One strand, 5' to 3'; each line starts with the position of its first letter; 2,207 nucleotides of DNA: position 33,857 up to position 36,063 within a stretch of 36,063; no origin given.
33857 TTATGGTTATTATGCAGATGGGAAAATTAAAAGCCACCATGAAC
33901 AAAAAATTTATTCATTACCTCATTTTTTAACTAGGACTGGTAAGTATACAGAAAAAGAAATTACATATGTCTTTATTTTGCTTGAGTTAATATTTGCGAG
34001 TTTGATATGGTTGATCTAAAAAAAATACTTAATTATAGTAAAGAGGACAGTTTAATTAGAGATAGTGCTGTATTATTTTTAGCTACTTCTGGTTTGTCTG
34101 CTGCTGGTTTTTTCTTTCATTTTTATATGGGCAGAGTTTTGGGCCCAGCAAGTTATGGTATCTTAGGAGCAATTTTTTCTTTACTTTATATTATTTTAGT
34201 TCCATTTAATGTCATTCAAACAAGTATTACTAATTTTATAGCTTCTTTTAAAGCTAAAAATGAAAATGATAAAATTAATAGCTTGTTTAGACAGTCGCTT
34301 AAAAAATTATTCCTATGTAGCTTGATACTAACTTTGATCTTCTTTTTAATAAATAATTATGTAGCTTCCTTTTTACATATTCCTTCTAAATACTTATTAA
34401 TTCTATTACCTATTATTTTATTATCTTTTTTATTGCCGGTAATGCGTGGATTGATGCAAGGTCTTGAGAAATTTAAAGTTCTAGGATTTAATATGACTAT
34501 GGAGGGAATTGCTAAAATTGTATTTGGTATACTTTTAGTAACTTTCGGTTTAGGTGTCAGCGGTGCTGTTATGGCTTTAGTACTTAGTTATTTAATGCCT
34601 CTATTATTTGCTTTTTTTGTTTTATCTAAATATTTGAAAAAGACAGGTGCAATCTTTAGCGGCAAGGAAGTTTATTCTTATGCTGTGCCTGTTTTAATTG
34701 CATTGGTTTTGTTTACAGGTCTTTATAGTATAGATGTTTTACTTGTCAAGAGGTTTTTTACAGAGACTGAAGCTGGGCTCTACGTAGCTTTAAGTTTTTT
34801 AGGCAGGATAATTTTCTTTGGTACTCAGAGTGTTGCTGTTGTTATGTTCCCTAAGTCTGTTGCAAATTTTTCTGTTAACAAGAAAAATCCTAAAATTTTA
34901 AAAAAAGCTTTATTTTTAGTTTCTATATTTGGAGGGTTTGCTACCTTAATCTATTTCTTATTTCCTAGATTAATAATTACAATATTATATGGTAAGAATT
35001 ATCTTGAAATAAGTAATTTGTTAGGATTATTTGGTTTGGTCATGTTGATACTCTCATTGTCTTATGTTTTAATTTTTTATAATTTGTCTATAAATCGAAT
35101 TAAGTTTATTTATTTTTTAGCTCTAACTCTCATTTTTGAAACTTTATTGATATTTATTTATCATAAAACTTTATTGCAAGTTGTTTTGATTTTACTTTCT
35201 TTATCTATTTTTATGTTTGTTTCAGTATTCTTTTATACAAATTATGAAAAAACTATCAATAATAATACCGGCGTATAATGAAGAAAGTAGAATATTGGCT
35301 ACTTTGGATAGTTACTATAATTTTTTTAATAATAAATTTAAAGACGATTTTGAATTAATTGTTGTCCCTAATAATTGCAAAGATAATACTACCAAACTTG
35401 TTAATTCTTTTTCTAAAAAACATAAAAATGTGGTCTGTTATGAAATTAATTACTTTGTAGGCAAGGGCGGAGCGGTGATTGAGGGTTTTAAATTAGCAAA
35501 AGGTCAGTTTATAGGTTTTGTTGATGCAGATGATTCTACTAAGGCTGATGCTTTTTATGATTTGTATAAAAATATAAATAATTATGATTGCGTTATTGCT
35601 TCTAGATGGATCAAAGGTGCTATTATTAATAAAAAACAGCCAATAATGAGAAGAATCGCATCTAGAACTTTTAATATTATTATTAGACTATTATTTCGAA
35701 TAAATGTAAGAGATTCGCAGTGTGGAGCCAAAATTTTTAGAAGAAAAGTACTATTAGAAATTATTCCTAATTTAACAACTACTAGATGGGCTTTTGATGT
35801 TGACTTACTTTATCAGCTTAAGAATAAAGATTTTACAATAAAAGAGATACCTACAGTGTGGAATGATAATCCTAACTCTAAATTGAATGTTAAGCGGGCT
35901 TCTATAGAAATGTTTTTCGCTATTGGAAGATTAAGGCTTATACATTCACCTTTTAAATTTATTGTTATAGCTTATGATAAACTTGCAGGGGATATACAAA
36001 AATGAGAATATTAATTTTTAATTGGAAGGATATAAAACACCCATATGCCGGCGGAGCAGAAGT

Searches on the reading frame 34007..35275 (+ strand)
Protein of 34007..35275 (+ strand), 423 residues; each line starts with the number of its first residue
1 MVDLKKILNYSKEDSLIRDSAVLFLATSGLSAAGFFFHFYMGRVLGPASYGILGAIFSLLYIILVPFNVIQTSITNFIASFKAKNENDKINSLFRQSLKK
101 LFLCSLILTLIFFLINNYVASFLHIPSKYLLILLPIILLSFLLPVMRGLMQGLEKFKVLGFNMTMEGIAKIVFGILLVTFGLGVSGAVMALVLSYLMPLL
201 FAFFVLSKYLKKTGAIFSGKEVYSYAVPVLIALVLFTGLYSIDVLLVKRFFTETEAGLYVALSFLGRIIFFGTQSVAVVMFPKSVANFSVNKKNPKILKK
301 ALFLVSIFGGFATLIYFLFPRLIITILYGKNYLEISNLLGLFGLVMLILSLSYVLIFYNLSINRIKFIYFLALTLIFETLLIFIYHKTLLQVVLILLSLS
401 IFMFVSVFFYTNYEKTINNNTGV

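Call 64: search_protein_families(library=pfam, proteins=[window:34007-35275:+], max_evalue=0.001)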
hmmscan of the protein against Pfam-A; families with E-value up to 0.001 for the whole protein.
window:34007-35275:+ (423 aa): 3 families
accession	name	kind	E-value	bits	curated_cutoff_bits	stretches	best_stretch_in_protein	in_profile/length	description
PF01943.22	Polysacc_synt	-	3.8e-13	49.9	28.2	1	18-282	3-268/274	Polysaccharide biosynthesis protein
PF13440.11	Polysacc_synt_3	-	8.3e-12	45.4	23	1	41-336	2-292/293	Polysaccharide biosynthesis protein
PF01554.23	MatE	-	1.9e-06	28.1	24.9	1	31-159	10-144/161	MatE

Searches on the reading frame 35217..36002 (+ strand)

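Call 64: search_protein_families(library=pfam, proteins=[window:35217-36002:+], max_evalue=0.001)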
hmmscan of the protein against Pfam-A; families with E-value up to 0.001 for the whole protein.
window:35217-36002:+ (262 aa): 3 families
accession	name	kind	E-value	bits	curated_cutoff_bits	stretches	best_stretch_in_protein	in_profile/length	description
PF00535.33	Glycos_transf_2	-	3.2e-26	92.7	23.3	1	14-181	1-166/168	Glycosyl transferase family 2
PF13641.12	Glyco_tranf_2_3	-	6.9e-08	33.2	27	1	13-111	3-102/230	Glycosyltransferase like family 2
PF10111.15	Glyco_tranf_2_2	-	3.2e-07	30.6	27.3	1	14-120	1-111/276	Glycosyltransferase like family 2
